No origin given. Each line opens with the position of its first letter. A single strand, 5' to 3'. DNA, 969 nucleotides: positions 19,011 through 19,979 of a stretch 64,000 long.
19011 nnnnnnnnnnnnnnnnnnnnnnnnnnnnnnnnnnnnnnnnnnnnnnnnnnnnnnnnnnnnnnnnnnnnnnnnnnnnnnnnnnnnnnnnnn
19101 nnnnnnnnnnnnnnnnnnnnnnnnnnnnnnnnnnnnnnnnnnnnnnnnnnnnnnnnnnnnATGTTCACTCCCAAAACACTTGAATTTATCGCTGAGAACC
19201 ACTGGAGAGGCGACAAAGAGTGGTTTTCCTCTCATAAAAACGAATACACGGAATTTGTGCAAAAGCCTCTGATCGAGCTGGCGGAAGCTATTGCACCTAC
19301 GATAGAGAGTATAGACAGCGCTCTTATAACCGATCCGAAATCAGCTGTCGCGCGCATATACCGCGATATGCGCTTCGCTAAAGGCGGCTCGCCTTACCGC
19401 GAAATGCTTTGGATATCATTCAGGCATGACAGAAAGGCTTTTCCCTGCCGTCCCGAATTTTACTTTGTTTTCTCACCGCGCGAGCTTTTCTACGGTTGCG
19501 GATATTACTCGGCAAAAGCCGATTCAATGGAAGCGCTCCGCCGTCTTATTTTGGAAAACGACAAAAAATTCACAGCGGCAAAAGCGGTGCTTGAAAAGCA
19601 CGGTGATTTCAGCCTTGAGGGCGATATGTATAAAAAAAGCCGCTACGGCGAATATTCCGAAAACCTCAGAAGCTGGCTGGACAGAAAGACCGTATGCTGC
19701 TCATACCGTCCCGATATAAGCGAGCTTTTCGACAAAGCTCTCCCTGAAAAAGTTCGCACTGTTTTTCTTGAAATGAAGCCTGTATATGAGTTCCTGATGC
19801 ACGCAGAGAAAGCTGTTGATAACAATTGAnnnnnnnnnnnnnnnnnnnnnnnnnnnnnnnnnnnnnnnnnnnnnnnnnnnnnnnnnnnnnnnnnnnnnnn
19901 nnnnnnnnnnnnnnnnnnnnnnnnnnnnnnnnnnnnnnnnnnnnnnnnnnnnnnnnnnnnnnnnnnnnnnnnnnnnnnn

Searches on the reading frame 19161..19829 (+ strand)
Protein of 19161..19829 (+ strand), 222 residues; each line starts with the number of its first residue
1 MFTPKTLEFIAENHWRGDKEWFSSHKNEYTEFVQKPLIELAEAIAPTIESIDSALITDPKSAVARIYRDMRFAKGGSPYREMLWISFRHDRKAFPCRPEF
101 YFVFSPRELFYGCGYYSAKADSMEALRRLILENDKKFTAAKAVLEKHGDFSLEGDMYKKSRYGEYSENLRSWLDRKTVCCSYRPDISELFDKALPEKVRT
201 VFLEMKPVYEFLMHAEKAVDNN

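Call 8: search_protein_families(library=pfam, proteins=[window:19161-19829:+])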
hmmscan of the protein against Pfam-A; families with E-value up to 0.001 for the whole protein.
window:19161-19829:+ (222 aa): 1 family
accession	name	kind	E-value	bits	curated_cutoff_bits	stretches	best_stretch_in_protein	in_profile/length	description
PF09365.15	DUF2461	-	1.7e-46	159.2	22.8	1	5-211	1-208/208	Conserved hypothetical protein (DUF2461)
